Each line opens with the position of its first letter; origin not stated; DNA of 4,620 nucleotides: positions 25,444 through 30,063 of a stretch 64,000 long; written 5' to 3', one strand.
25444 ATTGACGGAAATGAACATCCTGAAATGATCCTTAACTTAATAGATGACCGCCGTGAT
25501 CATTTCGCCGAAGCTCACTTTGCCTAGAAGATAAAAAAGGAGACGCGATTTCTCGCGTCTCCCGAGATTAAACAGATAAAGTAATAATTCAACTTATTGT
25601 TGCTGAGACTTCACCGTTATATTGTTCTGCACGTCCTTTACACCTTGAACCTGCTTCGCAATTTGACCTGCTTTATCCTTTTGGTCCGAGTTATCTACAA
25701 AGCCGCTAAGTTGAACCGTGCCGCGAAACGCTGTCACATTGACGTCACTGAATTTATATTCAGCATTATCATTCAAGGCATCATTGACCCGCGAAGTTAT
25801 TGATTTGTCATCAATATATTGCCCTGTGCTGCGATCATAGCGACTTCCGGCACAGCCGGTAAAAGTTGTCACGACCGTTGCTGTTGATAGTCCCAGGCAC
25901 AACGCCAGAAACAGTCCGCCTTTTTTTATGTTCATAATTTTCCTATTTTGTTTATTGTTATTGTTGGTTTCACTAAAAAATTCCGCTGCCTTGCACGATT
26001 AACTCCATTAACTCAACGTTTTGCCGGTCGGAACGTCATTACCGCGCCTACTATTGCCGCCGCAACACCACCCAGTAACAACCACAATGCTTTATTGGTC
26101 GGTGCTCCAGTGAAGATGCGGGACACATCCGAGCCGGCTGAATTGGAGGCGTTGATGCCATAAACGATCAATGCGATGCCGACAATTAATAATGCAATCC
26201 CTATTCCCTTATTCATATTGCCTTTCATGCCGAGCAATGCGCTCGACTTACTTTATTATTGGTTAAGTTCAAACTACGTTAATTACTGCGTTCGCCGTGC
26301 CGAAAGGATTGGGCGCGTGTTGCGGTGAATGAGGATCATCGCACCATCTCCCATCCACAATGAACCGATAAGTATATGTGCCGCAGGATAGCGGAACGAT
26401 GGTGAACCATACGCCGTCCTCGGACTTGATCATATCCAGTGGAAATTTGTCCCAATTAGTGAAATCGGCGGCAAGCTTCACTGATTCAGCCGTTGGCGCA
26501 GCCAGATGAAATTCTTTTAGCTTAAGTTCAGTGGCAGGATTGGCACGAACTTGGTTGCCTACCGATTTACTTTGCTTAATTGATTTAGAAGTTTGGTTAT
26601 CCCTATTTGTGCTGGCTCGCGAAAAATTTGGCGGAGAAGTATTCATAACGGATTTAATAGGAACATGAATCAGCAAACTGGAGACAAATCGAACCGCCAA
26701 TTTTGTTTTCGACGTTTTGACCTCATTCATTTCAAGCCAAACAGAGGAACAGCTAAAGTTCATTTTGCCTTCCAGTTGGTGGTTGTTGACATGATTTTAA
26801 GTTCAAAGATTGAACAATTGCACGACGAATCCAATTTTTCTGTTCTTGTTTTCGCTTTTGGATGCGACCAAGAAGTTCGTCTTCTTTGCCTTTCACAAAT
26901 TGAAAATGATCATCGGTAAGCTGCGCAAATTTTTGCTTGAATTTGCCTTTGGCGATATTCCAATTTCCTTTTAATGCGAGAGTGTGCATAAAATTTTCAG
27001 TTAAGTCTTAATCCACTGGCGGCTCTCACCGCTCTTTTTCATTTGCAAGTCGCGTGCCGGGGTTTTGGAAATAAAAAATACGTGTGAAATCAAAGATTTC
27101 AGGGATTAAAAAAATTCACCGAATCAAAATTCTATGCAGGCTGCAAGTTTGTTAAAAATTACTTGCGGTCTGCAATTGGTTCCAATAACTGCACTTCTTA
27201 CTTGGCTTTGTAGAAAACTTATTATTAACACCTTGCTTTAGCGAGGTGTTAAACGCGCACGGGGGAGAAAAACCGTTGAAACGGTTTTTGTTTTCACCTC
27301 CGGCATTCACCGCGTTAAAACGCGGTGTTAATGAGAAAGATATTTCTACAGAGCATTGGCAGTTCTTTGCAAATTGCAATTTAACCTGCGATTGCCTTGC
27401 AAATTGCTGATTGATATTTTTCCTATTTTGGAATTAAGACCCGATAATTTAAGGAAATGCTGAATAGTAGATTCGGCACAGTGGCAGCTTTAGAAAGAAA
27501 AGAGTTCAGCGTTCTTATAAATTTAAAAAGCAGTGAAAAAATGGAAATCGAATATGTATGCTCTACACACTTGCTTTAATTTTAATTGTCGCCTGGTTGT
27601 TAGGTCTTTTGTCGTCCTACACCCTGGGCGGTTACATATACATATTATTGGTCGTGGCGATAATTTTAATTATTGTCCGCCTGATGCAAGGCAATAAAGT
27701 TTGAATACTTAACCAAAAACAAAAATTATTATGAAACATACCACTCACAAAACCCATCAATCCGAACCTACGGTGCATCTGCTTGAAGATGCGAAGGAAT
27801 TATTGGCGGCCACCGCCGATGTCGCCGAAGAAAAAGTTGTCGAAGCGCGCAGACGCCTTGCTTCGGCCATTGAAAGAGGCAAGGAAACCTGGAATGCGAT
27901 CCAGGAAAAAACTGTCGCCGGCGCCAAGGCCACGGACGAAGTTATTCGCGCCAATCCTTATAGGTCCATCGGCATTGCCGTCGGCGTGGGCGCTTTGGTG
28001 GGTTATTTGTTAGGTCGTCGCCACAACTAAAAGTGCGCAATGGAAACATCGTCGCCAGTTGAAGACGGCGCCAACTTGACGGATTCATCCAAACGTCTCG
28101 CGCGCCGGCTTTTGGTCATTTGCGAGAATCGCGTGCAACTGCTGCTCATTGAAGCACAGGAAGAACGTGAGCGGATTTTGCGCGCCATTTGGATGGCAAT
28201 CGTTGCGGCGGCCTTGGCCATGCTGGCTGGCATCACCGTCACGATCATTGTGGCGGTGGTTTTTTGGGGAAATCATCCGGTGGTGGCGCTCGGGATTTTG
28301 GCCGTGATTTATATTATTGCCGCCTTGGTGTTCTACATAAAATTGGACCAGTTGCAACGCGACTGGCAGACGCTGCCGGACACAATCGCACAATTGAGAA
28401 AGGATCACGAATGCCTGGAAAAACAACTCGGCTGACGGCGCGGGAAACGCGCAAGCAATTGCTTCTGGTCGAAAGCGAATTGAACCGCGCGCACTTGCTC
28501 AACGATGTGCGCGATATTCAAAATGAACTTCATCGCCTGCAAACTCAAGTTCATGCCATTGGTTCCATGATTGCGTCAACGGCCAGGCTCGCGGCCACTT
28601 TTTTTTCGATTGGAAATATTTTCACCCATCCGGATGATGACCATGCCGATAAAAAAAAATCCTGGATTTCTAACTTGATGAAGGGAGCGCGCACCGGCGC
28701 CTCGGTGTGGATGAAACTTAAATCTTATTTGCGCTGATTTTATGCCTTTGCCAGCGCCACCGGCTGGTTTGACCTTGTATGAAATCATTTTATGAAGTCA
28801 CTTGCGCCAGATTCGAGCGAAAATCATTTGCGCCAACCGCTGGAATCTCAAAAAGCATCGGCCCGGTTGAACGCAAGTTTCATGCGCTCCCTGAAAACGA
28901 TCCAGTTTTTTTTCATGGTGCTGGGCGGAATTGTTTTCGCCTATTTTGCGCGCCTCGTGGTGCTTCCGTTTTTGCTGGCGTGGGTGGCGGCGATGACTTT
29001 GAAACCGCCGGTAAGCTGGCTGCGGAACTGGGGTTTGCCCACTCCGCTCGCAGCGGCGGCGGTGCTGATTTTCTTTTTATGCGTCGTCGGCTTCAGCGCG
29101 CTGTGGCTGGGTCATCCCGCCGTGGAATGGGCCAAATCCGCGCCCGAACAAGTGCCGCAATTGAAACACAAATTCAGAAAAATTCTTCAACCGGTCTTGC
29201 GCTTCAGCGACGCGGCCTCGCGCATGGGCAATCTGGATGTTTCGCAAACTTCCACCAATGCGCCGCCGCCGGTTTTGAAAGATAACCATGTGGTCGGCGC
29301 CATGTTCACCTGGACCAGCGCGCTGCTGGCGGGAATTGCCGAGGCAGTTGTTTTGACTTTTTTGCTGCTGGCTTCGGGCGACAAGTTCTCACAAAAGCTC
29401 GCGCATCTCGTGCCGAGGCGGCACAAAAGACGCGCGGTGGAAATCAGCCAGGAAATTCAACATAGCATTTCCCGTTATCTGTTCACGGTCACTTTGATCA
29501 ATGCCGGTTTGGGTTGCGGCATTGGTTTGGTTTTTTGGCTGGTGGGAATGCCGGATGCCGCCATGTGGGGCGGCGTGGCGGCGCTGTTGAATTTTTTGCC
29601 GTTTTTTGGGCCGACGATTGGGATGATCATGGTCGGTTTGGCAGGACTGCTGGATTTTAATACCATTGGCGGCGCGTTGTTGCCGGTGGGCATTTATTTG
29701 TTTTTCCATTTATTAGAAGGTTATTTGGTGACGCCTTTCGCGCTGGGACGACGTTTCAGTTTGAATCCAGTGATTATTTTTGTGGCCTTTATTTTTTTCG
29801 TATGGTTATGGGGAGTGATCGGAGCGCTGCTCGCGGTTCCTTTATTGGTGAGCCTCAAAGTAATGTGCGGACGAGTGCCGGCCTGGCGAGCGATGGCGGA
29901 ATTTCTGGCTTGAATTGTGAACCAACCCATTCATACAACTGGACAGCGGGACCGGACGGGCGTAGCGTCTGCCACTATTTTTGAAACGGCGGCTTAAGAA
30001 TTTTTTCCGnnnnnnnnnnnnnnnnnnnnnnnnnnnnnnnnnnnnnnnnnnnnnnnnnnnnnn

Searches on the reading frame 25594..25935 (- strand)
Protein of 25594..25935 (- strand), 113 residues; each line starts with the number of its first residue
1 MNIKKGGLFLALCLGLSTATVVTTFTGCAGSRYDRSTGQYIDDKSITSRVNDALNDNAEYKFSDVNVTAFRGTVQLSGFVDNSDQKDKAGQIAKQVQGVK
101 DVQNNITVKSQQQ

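Call 7: search_protein_families(library=pfam, proteins=[window:25594-25935:-])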
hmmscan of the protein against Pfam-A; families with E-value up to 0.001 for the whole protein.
window:25594-25935:- (113 aa): 1 family
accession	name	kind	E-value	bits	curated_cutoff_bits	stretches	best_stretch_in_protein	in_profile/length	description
PF04972.22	BON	-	3.5e-20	72.5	27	1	42-109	1-68/69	BON domain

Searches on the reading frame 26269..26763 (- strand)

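Call 7: search_protein_families(library=pfam, proteins=[window:26269-26763:-])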
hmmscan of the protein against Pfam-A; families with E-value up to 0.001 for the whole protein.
window:26269-26763:- (164 aa): 2 families
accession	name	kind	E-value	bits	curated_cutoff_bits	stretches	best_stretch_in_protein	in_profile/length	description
PF16561.11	AMPK1_CBM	-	1.3e-11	45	26.8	1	92-163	11-79/85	Glycogen recognition site of AMP-activated protein kinase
PF02922.24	CBM_48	-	7.6e-08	33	22.4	1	84-139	14-71/83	Carbohydrate-binding module 48 (Isoamylase N-terminal domain)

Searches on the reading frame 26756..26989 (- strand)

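Call 55: search_protein_families(library=ncbifam, proteins=[window:26756-26989:-], max_evalue=0.001)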
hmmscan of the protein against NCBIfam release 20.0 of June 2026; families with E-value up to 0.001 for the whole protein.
window:26756-26989:- (78 aa): 1 family
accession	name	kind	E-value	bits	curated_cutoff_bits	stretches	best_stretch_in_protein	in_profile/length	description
NF007748.0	PRK10428.1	equivalog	1.3e-11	44.3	113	1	6-57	6-57/69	hypothetical protein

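Call 76: search_protein_families(library=pfam, proteins=[window:26756-26989:-])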
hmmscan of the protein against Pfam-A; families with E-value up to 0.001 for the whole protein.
window:26756-26989:- (78 aa): 1 family
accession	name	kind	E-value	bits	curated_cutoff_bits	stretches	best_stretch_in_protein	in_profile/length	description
PF05532.17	CsbD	-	2.1e-11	44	40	1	6-55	3-52/53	CsbD-like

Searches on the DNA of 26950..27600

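Call 79: search_rna_families(source=window, start=26950, end=27600, threshold=evalue, max_evalue=1)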
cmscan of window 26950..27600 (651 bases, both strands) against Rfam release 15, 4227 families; matches with E-value up to 1: 3.
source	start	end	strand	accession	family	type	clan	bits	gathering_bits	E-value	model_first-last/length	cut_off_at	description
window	27215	27333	+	RF02634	EF3314_EF3315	Gene; sRNA;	-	21.7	100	0.011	1-141/141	no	Enterococcus sRNA EF3314_EF3315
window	27323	27443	+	RF00016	SNORD14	Gene; snRNA; snoRNA; CD-box;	-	19.9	64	0.27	1-111/111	no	Small nucleolar RNA SNORD14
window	27120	27192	-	RF04285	mir-660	Gene; miRNA;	-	18.4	73.3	0.59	1-76/76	no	mir-660 microRNA precursor family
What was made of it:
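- Tried and rejected: There was no significant Rfam match (call 79).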

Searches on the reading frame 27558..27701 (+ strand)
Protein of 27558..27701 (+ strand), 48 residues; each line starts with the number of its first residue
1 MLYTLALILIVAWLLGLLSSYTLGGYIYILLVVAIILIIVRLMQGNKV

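Call 55: search_protein_families(library=ncbifam, proteins=[window:27558-27701:+], max_evalue=0.001)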
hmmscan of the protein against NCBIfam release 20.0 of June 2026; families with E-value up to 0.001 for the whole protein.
window:27558-27701:+ (48 aa): 1 family
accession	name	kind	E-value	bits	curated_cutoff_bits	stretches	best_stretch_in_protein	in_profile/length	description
NF033488.1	lmo0937_fam_TM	equivalog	1.8e-13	50.3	30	1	2-45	1-43/43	lmo0937 family membrane protein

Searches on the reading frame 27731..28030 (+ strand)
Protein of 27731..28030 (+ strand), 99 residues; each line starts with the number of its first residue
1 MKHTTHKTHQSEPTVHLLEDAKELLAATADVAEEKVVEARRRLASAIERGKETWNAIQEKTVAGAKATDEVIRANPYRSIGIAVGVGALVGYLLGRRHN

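Call 7: search_protein_families(library=pfam, proteins=[window:27731-28030:+])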
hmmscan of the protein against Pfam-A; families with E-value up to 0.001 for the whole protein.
window:27731-28030:+ (99 aa): 2 families
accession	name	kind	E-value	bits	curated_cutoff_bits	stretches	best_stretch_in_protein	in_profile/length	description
PF19029.5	DUF883_C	-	2.2e-13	50.1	27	1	68-97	1-30/30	DUF883 C-terminal glycine zipper region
PF05957.18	DUF883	-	1.3e-05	25.4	25.4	1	17-53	10-46/53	DUF883 N-terminal domain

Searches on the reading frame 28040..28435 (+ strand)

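Call 7: search_protein_families(library=pfam, proteins=[window:28040-28435:+])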
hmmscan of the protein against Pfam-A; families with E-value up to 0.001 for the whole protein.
window:28040-28435:+ (131 aa): 1 family
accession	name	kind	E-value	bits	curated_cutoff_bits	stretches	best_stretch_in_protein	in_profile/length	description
PF07332.16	Phage_holin_3_6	-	1.8e-14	54.2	28.4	1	18-126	5-115/116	Putative Actinobacterial Holin-X, holin superfamily III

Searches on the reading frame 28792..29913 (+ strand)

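Call 7: search_protein_families(library=pfam, proteins=[window:28792-29913:+])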
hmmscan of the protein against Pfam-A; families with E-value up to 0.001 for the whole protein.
window:28792-29913:+ (373 aa): 1 family
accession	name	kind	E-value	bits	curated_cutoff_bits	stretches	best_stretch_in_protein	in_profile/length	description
PF01594.21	AI-2E_transport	-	1.4e-52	179.4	34.3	1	37-359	2-323/327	AI-2E family transporter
